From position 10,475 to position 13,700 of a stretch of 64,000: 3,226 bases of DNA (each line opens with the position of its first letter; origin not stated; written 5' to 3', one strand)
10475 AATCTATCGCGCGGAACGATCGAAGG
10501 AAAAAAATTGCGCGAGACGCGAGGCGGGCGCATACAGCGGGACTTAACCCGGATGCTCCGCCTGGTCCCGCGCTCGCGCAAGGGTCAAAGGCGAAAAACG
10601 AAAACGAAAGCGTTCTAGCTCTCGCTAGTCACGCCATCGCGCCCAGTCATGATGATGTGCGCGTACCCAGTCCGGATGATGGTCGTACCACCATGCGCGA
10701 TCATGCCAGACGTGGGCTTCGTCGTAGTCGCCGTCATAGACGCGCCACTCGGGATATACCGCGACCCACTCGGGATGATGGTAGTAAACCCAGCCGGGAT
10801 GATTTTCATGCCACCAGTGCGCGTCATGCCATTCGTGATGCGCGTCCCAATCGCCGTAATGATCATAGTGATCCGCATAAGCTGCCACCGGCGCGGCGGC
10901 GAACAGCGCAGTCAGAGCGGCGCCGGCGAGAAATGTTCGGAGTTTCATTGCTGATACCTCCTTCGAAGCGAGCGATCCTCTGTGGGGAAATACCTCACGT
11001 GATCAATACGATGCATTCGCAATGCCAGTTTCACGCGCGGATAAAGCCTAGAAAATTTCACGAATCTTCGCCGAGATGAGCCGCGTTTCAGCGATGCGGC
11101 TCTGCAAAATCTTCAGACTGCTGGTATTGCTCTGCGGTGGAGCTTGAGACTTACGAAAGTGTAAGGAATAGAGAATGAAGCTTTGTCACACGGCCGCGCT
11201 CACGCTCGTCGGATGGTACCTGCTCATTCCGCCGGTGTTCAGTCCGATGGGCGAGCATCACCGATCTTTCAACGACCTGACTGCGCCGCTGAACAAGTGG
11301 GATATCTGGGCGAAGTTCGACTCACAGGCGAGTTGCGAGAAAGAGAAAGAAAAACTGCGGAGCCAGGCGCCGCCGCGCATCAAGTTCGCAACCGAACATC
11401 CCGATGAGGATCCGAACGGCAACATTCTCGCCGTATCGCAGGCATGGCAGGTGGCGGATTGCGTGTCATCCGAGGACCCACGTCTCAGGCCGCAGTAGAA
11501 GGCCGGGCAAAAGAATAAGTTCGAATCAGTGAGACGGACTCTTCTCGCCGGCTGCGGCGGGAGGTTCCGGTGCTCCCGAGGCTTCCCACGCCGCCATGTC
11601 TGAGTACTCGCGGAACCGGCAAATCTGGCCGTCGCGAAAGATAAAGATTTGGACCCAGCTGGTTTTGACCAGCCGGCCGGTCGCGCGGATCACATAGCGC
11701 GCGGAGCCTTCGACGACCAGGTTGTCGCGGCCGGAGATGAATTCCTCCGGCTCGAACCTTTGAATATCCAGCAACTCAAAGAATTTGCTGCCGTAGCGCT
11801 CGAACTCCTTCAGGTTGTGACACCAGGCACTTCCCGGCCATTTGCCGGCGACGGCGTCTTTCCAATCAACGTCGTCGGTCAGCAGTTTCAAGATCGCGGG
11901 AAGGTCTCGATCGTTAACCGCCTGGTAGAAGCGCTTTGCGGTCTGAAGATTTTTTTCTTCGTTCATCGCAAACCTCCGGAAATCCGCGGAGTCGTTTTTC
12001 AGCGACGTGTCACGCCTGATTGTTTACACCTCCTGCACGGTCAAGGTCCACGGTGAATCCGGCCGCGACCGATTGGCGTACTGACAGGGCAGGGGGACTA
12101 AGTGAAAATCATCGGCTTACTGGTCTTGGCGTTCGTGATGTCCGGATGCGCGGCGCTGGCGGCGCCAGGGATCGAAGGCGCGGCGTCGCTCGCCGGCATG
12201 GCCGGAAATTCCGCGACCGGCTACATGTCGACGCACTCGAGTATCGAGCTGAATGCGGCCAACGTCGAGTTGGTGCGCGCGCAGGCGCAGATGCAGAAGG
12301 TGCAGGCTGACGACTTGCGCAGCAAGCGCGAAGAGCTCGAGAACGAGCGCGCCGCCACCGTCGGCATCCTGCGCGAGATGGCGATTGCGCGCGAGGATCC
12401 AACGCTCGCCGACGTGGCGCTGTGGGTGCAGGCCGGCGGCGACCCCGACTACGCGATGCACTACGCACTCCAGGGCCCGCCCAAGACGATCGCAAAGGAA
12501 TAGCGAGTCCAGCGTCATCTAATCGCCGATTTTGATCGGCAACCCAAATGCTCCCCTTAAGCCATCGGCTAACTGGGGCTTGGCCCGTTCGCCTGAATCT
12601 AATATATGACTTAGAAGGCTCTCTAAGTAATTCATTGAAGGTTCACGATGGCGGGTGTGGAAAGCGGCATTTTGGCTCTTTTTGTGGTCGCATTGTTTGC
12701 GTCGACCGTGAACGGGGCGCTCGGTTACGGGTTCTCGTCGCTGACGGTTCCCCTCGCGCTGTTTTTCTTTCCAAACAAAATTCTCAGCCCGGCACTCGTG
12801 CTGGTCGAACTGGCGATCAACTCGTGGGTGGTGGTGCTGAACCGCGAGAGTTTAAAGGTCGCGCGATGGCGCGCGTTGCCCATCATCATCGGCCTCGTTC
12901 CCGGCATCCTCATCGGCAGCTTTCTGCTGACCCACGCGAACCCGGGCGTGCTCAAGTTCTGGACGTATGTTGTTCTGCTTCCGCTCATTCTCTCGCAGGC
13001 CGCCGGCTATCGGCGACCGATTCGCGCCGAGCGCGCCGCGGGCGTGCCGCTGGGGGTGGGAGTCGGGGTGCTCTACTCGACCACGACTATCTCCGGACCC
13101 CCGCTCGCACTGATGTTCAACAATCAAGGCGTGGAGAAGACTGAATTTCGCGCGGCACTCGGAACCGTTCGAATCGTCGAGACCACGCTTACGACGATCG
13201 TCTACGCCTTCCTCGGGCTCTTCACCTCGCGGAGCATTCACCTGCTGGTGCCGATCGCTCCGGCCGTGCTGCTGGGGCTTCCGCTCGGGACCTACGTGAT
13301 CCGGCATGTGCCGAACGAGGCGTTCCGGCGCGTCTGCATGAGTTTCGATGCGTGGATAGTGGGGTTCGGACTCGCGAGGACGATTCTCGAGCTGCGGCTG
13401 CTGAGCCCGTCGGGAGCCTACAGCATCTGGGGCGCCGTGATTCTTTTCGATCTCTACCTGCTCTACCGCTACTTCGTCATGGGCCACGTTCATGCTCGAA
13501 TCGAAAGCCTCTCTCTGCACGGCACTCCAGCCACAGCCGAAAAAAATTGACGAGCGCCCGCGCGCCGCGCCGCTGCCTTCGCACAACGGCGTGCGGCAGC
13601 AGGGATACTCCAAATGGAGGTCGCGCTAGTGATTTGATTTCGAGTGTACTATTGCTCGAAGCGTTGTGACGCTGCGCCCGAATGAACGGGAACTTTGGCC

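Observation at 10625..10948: Extreme His/Trp-rich periplasmic mini-protein with HHP[DE]WV-type repeats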

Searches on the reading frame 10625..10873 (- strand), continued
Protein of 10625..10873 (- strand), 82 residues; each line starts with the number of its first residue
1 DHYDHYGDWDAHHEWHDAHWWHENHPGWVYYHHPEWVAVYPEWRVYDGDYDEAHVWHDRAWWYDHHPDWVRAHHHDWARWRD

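Call 86: search_protein_families(library=pfam, proteins=[L056:1520-3031:+, L071:3799-5574:-, L028:5485-5859:+, L086:10705-11421:+], max_evalue=0.01)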
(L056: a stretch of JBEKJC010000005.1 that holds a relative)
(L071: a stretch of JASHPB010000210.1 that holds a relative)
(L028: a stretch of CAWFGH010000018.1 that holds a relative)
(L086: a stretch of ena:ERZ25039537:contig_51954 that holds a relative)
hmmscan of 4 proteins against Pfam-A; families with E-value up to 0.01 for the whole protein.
L056:1520-3031:+ (504 aa): 12 families
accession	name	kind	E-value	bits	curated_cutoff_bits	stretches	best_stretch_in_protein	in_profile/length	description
PF00158.32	Sigma54_activat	-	3.2e-71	238.9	20.2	1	176-342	1-167/168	Sigma-54 interaction domain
PF00072.30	Response_reg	-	6.3e-28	97.6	30.2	1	38-146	1-109/111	Response regulator receiver domain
PF25601.1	AAA_lid_14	-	1.7e-26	92.3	27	1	348-427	1-80/87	AAA+ ATPase lid domain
PF14532.12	Sigma54_activ_2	-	7.3e-19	68.8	25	1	177-347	1-138/138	Sigma-54 interaction domain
PF02954.25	HTH_8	-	4.4e-15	55.6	22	1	449-488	3-42/42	Bacterial regulatory protein, Fis family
PF07728.20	AAA_5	-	4.2e-06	27.3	22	1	200-319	2-124/139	AAA domain (dynein-related subfamily)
PF00004.35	AAA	-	4e-05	24.5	21.2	1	200-331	1-125/131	ATPase family associated with various cellular activities (AAA)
PF06068.19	TIP49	-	0.00021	21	23.8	1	166-236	16-88/347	TIP49 P-loop domain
PF07724.20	AAA_2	-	0.00027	21.4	27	1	199-304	5-110/166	AAA domain (Cdc48 subfamily)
PF01078.27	Mg_chelatase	-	0.002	18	20.3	0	255-319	93-159/207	Magnesium chelatase, subunit ChlI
PF13556.12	HTH_30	-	0.0039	17.4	27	1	462-488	10-36/59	PucR C-terminal helix-turn-helix domain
PF20030.5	bpMoxR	-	0.0081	15.7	27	0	269-340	98-167/205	MoxR domain in the MoxR-vWA-beta-propeller ternary systems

L071:3799-5574:- (592 aa): 10 families
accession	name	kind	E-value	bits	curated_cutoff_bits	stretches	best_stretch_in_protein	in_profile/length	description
PF00158.32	Sigma54_activat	-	1.2e-70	237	20.2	1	268-434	1-167/168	Sigma-54 interaction domain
PF25601.1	AAA_lid_14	-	1e-19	70.5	27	1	440-502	1-63/87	AAA+ ATPase lid domain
PF14532.12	Sigma54_activ_2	-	6e-19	69.1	25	1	269-439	1-138/138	Sigma-54 interaction domain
PF01590.32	GAF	-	5.4e-11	43.6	22.4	1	77-232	5-133/133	GAF domain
PF13185.12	GAF_2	-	1.4e-07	32.3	28.6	1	154-232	57-135/136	GAF domain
PF02954.25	HTH_8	-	2e-06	27.9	22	1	542-584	2-41/42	Bacterial regulatory protein, Fis family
PF07728.20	AAA_5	-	3.1e-06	27.7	22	1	292-411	2-124/139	AAA domain (dynein-related subfamily)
PF00004.35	AAA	-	0.00029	21.7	21.2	1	292-416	1-114/131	ATPase family associated with various cellular activities (AAA)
PF01078.27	Mg_chelatase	-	0.0014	18.5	20.3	0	349-409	95-157/207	Magnesium chelatase, subunit ChlI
PF13191.12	AAA_16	-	0.0029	18.6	32.6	0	275-474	12-142/167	AAA ATPase domain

L028:5485-5859:+ (124 aa): 3 families
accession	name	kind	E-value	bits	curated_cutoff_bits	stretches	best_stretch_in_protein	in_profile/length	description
PF13488.11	Gly-zipper_Omp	-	7.9e-08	32.5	25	1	45-90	1-46/46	Glycine zipper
PF13441.11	Gly-zipper_YMGG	-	6.4e-06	26.2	28.9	1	41-84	1-44/45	YMGG-like Gly-zipper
PF13436.11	Gly-zipper_OmpA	-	0.001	19.2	27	1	42-80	3-41/44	Glycine-zipper domain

L086:10705-11421:+ (238 aa): 1 family
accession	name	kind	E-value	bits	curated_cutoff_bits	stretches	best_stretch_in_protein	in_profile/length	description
PF00691.25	OmpA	-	1.5e-23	83.4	27.2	1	136-230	2-98/98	OmpA family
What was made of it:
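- Sigma-54 activators exist in Binataceae (call 86). NtrC-type response regulators with sigma-54 domains occur in Binataceae (call 86).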

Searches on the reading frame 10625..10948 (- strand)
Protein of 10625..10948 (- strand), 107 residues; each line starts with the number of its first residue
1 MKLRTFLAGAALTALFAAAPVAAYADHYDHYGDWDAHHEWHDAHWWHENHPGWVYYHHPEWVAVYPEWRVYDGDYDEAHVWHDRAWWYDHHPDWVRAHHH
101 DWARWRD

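Call 4: search_protein_families(library=pfam, proteins=[window:10625-10948:-], max_evalue=1)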
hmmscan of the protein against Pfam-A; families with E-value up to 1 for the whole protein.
window:10625-10948:- (107 aa): 0 families

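Call 5: search_protein_families(library=ncbifam, proteins=[window:10625-10948:-], max_evalue=10)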
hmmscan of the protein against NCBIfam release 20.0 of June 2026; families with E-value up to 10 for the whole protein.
window:10625-10948:- (107 aa): 1 family
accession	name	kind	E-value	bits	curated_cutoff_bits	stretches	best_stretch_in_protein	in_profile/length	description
TIGR00621.2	ssb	subfamily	0.064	13.6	53.95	1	3-48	19-60/165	single-stranded DNA-binding protein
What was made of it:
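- On CpxP/Spy/ZraP (LTXXQ) family: NCBIfam gave only a chance SSB hit at 13.6 bits against a cut-off of 54 (call 5).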

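Call 6: find_homologous_proteins(query=window:10625-10948:-, max_evalue=0.01)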
Query window:10625-10948:- (107 aa): 29 proteins with E <= 0.01 among 37 candidates.
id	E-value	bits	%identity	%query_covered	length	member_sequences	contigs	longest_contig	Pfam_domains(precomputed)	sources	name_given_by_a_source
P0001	2.2e-57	211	90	100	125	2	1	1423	-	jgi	jgi:hypothetical protein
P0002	5.4e-51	190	79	100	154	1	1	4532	-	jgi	jgi:hypothetical protein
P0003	1.4e-48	182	85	64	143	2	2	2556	-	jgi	jgi:hypothetical protein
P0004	8.6e-47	176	78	100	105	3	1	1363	-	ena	-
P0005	6.0e-45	170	73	100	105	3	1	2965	-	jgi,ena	-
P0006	7.6e-44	167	76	64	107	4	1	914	-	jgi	jgi:hypothetical protein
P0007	5.2e-43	164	73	98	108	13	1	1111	-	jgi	jgi:hypothetical protein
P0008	5.3e-43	164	72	98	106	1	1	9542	-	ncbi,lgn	ncbi:MAG: hypothetical protein ACREQH_09670 [Candidatus Binatus sp.]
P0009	8.6e-42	160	72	98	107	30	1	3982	-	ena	-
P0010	9.0e-41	157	71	74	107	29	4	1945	-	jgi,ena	-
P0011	9.9e-40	154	73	93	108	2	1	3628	-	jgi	jgi:hypothetical protein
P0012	7.8e-39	151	69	100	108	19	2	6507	-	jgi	jgi:hypothetical protein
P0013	8.4e-39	151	67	100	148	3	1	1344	-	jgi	-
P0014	3.3e-38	149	66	100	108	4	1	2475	-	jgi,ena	-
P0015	4.4e-38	148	64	100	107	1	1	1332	-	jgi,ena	jgi:hypothetical protein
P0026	3.9e-24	103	76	62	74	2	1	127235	-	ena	-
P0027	2.1e-23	101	69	65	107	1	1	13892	-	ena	-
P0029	1.8e-7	49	48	52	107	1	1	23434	-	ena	-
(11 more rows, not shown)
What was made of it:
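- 29 close homologs (call 6).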

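Call 9: find_encoding_contigs(protein=P0008, flank=6000, max_places=4)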
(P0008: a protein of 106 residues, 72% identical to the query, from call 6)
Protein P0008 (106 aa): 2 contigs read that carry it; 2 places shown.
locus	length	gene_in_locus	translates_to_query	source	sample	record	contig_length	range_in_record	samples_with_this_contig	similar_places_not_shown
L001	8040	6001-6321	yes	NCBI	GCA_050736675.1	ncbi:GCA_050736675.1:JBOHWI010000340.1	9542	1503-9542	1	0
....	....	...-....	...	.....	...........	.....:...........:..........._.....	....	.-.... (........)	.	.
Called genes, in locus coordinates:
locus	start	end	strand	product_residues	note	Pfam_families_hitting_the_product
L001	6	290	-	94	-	-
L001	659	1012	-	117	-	-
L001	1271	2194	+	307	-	PF06325:PrmA, PF05175:MTS, PF13489:Methyltransf_23 (faint), PF13847:Methyltransf_31, PF13649:Methyltransf_25 (weak)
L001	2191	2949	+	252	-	PF04452:Methyltrans_RNA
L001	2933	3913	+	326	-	PF02951:GSH-S_N, PF02955:GSH-S_ATP, PF08443:RimK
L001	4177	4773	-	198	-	PF20550:DUF6764 (faint)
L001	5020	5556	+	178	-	-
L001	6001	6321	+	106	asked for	-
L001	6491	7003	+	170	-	PF01243:PNPOx_N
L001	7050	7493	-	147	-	-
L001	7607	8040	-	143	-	PF02582:DUF155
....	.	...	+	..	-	?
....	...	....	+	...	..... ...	-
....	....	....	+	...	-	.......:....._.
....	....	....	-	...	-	-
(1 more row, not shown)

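Call 10: find_encoding_contigs(protein=P0026, flank=6000, max_places=3)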
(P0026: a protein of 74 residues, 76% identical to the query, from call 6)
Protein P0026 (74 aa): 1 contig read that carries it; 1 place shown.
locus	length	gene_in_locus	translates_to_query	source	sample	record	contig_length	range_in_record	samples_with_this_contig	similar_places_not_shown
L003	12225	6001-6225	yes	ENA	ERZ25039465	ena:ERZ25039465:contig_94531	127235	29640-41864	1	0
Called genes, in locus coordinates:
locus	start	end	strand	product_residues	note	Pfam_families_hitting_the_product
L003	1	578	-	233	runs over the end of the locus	PF03009:GDPD, PF13653:GDPD_2 (weak)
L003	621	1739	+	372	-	PF06325:PrmA, PF05175:MTS, PF13489:Methyltransf_23 (weak), PF01170:UPF0020 (faint), PF13847:Methyltransf_31, PF08241:Methyltransf_11 (weak), PF08242:Methyltransf_12 (faint), PF13649:Methyltransf_25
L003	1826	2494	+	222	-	PF04452:Methyltrans_RNA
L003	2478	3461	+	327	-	PF02951:GSH-S_N, PF02955:GSH-S_ATP, PF08443:RimK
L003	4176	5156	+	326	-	-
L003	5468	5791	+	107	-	-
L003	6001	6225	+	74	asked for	-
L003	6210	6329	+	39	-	-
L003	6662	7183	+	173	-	PF01243:PNPOx_N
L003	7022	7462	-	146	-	-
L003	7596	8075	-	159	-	PF02582:DUF155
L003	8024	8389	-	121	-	-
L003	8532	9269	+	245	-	PF01738:DLH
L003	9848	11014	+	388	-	PF05960:DUF885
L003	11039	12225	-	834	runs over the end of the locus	PF00403:HMA, PF00122:E1-E2_ATPase, PF00702:Hydrolase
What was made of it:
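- A P-type ATPase lies about 5 kb away in L003 only, separated by unrelated genes (call 10).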

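Call 19: find_encoding_contigs(protein=P0029, flank=6000, max_places=2)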
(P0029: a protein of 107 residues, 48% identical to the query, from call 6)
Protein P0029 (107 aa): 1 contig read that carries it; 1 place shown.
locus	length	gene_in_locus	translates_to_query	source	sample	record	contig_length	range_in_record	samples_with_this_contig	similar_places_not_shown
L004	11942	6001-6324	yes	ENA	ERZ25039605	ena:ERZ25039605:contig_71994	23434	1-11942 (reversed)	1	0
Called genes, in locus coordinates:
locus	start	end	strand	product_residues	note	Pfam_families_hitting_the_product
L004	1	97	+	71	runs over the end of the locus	-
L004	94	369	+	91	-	-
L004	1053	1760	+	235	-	PF13481:AAA_25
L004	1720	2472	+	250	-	-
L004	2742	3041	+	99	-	PF12728:HTH_17 (weak)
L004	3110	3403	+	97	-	PF13560:HTH_31, PF15731:MqsA_antitoxin, PF01381:HTH_3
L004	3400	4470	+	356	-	PF00589:Phage_integrase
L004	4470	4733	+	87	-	-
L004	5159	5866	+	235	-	-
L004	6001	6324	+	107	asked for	-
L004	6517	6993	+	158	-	PF01243:PNPOx_N, PF12900:Pyridox_ox_2 (weak)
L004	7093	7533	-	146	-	-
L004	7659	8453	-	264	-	PF02582:DUF155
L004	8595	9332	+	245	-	PF01738:DLH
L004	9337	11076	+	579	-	PF05960:DUF885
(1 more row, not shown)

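Call 20: find_encoding_contigs(protein=P0027, flank=6000, max_places=2)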
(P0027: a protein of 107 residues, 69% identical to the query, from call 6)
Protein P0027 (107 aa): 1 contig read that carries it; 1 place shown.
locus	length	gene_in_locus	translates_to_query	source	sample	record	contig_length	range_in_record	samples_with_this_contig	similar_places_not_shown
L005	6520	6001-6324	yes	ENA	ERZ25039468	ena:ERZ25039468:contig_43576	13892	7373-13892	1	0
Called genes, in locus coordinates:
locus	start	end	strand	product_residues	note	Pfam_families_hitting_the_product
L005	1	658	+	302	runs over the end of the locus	PF06325:PrmA, PF05175:MTS, PF02475:TRM5-TYW2_MTfase (weak), PF08242:Methyltransf_12 (weak), PF13649:Methyltransf_25 (weak), PF13847:Methyltransf_31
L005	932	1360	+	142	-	PF04452:Methyltrans_RNA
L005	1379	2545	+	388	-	PF02951:GSH-S_N, PF02955:GSH-S_ATP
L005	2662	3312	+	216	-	-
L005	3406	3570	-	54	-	-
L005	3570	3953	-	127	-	-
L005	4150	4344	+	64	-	-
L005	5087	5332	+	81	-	-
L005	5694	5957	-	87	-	-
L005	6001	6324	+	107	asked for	-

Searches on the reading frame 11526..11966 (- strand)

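Call 4: search_protein_families(library=pfam, proteins=[window:11526-11966:-], max_evalue=1)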
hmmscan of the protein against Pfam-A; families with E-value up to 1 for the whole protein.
window:11526-11966:- (146 aa): 4 families
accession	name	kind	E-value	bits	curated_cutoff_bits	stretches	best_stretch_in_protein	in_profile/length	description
PF12680.13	SnoaL_2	-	7.6e-17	62.2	27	1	11-117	2-101/102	SnoaL-like domain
PF07366.18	SnoaL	-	0.00023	21.4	28.4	1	9-128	2-123/126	SnoaL-like polyketide cyclase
PF14534.12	DUF4440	-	0.0029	18.5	25.2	1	10-113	5-103/107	Domain of unknown function (DUF4440)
PF13474.12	SnoaL_3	-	0.036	14.9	22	1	8-73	3-63/121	SnoaL-like domain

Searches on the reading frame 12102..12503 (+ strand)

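Call 4: search_protein_families(library=pfam, proteins=[window:12102-12503:+], max_evalue=1)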
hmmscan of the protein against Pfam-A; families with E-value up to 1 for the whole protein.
window:12102-12503:+ (133 aa): 0 families

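Call 5: search_protein_families(library=ncbifam, proteins=[window:12102-12503:+], max_evalue=10)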
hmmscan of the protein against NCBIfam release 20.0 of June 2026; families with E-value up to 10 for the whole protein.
window:12102-12503:+ (133 aa): 1 family
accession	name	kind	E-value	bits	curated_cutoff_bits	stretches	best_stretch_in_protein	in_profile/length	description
NF010745.0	PRK14147.1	equivalog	0.074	12.9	184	1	45-85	15-54/172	nucleotide exchange factor GrpE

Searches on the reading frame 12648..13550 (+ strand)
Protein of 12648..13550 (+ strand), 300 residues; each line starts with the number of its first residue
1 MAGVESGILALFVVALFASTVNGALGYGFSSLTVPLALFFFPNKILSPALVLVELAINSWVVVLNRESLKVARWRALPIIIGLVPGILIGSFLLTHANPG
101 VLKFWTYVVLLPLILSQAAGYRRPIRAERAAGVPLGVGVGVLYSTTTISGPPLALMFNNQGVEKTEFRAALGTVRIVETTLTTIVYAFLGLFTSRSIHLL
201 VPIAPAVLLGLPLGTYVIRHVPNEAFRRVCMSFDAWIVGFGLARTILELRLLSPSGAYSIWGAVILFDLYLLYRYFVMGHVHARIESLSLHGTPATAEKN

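Call 22: search_protein_families(library=pfam, proteins=[window:12648-13550:+], max_evalue=0.001)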
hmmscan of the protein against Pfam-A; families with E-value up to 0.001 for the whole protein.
window:12648-13550:+ (300 aa): 1 family
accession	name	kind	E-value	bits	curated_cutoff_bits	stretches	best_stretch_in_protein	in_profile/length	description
PF01925.25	TauE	-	2.5e-26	93.2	32.6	1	11-232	1-228/237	Sulfite exporter TauE/SafE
